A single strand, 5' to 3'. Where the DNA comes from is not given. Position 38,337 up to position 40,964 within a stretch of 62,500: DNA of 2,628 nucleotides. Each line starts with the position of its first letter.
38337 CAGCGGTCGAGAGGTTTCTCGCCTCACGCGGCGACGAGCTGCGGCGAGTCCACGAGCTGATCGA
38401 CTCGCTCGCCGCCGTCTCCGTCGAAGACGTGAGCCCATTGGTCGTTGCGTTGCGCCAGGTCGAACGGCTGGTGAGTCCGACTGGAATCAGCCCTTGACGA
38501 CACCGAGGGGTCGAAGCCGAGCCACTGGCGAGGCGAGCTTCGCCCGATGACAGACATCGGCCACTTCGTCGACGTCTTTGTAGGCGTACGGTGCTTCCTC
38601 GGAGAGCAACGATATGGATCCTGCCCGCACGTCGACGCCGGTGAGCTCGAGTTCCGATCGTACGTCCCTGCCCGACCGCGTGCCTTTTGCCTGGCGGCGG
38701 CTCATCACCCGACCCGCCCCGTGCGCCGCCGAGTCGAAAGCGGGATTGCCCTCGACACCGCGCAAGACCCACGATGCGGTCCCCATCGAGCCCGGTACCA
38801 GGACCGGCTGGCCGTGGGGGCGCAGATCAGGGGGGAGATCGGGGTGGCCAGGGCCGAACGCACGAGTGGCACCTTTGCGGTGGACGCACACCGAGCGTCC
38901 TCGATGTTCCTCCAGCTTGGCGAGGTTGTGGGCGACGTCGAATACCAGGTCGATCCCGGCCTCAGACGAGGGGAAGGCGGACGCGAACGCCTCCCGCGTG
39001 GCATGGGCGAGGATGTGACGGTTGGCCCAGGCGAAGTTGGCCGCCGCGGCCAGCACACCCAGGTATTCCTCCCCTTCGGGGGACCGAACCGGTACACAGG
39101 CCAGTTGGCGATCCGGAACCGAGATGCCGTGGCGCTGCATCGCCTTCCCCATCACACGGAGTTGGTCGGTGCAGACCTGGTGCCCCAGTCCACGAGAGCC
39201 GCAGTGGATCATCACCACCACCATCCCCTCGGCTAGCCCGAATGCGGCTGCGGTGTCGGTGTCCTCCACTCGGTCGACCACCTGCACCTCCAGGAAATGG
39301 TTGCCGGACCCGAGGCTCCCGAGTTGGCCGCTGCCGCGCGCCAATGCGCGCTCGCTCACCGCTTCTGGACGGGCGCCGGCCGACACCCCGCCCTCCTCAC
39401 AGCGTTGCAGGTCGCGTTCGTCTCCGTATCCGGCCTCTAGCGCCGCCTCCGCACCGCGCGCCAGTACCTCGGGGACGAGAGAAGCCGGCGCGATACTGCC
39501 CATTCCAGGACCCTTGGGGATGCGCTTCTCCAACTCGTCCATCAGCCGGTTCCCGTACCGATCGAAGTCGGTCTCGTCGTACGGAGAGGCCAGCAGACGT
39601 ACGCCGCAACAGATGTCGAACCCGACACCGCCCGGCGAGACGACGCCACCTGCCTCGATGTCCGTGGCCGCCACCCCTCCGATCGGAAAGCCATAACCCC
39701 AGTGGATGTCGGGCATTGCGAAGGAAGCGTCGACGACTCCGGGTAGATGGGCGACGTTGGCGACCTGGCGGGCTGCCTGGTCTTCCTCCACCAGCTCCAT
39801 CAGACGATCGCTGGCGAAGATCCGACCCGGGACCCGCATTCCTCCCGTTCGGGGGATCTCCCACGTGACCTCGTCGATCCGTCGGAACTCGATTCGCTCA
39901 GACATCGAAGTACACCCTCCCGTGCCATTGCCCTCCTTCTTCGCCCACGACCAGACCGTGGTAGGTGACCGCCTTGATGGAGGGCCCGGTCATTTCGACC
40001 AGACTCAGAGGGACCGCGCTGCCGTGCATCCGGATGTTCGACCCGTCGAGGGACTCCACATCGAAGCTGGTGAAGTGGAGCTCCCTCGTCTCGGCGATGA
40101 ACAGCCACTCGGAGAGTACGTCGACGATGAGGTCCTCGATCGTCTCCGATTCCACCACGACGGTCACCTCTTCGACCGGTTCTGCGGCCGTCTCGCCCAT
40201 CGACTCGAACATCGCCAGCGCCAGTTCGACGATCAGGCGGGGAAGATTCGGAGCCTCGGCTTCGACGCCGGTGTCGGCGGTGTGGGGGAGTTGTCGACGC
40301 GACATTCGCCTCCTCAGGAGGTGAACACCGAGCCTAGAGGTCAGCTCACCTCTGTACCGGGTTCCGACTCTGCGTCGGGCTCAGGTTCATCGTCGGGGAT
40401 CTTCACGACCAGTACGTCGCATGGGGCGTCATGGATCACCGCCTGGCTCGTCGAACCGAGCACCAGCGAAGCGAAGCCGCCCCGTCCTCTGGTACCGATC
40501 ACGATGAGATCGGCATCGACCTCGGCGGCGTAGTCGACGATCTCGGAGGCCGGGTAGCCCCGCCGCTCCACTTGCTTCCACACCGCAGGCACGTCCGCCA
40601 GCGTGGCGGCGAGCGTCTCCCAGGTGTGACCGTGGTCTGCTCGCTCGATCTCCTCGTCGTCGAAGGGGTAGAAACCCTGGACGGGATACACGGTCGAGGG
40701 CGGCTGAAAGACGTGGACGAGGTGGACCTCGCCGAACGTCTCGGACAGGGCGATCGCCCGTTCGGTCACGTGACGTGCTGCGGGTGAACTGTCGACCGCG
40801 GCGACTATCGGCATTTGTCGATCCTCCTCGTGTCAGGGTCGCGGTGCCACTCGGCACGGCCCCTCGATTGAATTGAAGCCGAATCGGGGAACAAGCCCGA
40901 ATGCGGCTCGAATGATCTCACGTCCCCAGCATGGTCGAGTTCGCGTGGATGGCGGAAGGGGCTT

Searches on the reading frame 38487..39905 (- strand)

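Call 33: search_protein_families(library=pfam, proteins=[window:38487-39905:-], max_evalue=0.00001)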
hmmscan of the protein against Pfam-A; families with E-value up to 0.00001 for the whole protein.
window:38487-39905:- (472 aa): 1 family
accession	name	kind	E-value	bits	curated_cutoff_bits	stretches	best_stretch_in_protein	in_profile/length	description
PF01139.22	RtcB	-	1.2e-161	539.2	27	1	47-472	1-426/426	tRNA-splicing ligase RtcB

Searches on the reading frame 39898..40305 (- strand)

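Call 35: search_protein_families(library=pfam, proteins=[window:39898-40305:-], max_evalue=0.00001)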
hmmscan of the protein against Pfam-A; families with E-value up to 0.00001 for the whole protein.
window:39898-40305:- (135 aa): 1 family
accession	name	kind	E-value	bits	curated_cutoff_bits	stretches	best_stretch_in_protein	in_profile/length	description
PF01951.21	Archease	-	5.8e-29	101.6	25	1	5-135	3-136/136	Archease protein family (MTH1598/TM1083)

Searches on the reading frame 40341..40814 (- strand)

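Call 35: search_protein_families(library=pfam, proteins=[window:40341-40814:-], max_evalue=0.00001)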
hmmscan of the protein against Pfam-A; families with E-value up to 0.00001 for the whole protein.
window:40341-40814:- (157 aa): 1 family
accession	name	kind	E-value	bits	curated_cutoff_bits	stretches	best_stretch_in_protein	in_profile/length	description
PF00582.32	Usp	-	2.2e-31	109.7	24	1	2-138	4-141/141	Universal stress protein family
